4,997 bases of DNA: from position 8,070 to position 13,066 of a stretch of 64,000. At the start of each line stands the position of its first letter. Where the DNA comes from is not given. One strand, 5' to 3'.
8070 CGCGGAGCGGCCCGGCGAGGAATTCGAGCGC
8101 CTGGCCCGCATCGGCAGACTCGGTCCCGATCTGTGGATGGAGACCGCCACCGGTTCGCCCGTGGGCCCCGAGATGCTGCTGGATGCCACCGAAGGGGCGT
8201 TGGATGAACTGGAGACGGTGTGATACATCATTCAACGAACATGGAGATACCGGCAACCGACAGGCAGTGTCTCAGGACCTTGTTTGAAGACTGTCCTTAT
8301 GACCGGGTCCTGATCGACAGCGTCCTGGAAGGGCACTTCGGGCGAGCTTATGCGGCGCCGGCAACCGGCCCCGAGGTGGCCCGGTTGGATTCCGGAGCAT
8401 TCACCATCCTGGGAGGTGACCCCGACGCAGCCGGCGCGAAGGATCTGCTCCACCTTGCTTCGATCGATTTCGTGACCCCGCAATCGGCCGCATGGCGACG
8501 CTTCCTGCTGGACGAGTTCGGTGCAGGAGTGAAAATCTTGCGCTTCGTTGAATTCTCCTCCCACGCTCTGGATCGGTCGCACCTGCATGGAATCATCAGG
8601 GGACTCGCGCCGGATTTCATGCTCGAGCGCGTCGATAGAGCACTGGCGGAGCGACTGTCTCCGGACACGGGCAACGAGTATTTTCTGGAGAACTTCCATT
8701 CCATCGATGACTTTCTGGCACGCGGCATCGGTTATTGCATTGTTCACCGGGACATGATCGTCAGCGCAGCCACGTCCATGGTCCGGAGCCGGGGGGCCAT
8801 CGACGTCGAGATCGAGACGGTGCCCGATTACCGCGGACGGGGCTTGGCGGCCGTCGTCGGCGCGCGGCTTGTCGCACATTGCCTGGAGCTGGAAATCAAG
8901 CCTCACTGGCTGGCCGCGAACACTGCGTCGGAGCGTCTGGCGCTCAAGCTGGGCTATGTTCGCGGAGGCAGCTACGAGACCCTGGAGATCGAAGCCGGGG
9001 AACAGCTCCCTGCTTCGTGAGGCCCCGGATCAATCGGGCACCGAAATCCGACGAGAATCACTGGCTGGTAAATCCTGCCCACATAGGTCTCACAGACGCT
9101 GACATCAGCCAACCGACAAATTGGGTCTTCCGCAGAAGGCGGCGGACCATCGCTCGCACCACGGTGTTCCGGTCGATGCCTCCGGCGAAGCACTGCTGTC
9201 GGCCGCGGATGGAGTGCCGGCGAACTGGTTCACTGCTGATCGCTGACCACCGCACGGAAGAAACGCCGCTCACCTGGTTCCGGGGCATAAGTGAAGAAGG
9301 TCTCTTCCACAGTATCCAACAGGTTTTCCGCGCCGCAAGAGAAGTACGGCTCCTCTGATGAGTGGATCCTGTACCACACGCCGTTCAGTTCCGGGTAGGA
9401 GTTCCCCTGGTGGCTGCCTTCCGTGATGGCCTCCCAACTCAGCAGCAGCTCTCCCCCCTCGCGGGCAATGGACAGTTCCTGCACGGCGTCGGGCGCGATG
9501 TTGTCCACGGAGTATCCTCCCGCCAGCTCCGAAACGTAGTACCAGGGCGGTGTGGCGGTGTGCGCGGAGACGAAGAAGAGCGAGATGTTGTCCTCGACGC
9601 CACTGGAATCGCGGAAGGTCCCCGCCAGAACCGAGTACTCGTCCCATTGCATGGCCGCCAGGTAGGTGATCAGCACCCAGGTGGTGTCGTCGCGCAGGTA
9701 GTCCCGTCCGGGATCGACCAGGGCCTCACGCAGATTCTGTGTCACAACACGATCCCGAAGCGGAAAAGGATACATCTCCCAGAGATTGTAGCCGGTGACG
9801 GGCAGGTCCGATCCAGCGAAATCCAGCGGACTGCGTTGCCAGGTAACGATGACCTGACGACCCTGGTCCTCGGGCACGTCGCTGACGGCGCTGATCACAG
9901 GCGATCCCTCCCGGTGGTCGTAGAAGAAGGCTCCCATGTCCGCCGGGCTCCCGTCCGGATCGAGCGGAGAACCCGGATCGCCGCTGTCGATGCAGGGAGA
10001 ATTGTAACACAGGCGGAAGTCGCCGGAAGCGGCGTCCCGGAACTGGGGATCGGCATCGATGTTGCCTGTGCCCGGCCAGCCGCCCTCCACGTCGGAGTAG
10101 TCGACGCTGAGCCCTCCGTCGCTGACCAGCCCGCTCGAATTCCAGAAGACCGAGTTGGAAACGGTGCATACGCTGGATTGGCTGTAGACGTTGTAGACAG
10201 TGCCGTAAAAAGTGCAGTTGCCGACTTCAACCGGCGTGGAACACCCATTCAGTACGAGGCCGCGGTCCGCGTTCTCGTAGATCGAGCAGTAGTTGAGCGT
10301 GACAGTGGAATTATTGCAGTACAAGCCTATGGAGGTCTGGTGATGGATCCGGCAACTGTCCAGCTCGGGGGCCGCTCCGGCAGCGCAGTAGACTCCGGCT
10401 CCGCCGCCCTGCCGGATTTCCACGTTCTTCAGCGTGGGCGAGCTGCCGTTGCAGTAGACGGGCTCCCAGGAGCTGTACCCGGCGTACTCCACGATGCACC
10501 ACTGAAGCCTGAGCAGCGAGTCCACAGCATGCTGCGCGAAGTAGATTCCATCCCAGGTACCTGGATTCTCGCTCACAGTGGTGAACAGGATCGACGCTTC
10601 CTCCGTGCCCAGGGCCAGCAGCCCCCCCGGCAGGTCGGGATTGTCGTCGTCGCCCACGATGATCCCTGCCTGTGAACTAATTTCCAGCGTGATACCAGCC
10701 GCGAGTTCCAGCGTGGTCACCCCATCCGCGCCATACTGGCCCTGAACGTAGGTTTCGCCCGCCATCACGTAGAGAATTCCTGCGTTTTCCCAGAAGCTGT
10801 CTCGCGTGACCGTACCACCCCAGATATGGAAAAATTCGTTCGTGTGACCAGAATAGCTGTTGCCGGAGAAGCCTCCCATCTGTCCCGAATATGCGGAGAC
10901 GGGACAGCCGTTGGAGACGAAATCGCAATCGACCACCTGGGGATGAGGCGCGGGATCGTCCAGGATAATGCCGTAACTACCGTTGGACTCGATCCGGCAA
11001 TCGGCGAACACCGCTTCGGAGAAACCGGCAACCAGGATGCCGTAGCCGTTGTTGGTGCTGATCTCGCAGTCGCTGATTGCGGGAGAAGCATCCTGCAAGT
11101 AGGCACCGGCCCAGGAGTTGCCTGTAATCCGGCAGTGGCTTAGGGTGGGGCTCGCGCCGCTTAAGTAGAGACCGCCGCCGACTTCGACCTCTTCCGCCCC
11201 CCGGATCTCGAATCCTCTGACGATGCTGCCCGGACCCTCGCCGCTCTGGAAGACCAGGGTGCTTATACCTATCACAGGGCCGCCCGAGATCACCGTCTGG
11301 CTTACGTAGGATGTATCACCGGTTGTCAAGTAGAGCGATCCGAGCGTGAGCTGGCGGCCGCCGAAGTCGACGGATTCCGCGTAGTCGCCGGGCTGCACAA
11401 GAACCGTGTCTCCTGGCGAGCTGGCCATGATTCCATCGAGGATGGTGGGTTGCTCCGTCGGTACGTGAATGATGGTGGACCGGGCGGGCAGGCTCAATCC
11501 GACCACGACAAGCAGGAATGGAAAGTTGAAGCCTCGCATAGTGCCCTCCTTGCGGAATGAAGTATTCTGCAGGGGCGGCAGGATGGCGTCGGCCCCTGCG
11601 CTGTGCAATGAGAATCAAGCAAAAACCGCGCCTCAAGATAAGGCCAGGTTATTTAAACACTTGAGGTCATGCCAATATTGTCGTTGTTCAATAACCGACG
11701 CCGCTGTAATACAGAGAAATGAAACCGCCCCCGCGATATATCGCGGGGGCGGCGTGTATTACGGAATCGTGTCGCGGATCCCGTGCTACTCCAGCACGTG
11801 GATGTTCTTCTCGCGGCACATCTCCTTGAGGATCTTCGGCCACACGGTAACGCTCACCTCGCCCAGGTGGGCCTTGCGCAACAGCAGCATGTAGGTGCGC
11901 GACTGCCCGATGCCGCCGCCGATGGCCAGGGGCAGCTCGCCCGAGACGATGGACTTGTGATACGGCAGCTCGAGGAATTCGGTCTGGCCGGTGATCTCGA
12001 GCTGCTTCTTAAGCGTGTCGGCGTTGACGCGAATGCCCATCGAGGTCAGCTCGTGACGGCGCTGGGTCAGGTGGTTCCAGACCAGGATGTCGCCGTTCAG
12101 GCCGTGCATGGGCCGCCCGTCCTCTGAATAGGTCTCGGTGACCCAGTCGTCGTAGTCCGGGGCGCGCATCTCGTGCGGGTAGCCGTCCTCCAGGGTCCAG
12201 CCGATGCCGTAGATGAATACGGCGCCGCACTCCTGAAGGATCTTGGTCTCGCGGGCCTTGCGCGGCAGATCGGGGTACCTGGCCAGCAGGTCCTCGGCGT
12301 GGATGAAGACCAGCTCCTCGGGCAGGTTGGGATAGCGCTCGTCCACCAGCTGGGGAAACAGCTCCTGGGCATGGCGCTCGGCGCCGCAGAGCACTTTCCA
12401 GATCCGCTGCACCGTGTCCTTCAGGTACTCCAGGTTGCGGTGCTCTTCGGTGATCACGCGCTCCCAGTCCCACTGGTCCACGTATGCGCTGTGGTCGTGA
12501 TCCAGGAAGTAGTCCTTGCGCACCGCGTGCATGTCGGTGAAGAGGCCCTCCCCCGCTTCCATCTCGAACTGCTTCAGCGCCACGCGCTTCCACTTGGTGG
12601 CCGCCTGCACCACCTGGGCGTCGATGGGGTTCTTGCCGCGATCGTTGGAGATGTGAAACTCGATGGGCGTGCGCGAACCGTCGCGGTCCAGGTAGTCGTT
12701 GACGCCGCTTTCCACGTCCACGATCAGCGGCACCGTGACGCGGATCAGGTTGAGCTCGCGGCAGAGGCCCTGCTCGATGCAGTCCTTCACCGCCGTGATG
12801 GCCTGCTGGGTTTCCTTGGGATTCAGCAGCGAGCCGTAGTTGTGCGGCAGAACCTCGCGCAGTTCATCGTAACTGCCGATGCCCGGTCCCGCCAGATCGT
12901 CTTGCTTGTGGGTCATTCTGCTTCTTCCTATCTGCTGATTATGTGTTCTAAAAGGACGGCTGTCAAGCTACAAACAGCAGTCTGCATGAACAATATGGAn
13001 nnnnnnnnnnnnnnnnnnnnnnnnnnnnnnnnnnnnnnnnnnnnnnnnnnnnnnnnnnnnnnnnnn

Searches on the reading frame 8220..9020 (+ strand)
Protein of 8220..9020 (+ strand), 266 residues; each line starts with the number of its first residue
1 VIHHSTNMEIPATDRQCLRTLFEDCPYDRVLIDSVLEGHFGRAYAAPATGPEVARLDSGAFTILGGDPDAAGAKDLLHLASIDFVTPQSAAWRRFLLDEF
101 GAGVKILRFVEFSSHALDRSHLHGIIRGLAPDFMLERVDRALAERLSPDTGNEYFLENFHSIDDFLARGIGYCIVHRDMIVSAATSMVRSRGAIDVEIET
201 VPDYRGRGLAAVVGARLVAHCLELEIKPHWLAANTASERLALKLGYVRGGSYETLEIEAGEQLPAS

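Call 93: search_protein_families(library=pfam, proteins=[window:8220-9020:+], max_evalue=0.00001)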
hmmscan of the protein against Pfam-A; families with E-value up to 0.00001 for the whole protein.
window:8220-9020:+ (266 aa): 1 family
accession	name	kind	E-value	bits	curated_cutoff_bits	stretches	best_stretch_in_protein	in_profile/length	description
PF12746.13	GNAT_acetyltran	-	1.2e-51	176.1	26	1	21-254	3-242/243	GNAT acetyltransferase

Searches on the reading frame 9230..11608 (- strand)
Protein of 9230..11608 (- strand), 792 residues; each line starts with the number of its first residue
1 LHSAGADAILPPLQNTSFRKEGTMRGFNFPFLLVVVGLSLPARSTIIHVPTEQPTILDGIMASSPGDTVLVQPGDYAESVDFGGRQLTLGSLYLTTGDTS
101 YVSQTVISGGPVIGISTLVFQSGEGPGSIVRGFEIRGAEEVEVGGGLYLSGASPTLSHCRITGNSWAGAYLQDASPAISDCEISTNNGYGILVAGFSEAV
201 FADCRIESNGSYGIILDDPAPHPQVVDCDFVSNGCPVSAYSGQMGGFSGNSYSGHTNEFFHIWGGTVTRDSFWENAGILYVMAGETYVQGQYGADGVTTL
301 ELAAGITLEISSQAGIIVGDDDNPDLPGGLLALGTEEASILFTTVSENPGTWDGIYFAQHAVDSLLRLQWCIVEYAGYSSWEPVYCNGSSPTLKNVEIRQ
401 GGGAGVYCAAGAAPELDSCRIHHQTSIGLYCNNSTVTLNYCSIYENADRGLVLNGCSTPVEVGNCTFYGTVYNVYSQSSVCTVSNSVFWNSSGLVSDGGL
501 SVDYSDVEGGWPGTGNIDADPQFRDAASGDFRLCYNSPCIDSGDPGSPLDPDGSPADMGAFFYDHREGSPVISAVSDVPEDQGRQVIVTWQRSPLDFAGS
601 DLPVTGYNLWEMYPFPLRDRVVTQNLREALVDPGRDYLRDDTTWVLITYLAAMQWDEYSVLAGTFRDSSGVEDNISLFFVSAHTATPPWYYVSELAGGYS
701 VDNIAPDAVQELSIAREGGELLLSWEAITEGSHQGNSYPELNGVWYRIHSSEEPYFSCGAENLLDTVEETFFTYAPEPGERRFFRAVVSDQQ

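Call 93: search_protein_families(library=pfam, proteins=[window:9230-11608:-], max_evalue=0.00001)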
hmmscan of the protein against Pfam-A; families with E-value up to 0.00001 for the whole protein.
window:9230-11608:- (792 aa): 2 families
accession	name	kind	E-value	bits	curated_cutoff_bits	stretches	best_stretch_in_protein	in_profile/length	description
PF13229.12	Beta_helix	-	2.3e-30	105.7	25.9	2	143-265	22-147/158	Right handed beta helix region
PF05048.19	NosD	-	5e-15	56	23.6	1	139-275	77-209/212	Periplasmic copper-binding protein (NosD)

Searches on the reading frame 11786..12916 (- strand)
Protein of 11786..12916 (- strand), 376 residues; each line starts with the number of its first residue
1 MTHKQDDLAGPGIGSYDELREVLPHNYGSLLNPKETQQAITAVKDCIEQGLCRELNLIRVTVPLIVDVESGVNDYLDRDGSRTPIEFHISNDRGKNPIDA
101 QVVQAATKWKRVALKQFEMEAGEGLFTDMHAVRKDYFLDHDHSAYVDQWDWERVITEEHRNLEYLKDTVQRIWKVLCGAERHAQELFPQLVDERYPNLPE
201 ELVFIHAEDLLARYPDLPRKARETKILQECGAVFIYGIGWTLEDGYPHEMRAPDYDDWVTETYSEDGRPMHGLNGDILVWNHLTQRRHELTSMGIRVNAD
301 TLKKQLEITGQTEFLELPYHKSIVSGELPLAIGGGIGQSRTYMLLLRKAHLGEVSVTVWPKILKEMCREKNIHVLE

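Call 93: search_protein_families(library=pfam, proteins=[window:11786-12916:-], max_evalue=0.00001)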
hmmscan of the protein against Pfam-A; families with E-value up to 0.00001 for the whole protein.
window:11786-12916:- (376 aa): 1 family
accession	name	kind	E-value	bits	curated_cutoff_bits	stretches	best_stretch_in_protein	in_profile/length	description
PF03590.20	AsnA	-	3.4e-85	285.9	27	1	37-285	1-227/228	Aspartate-ammonia ligase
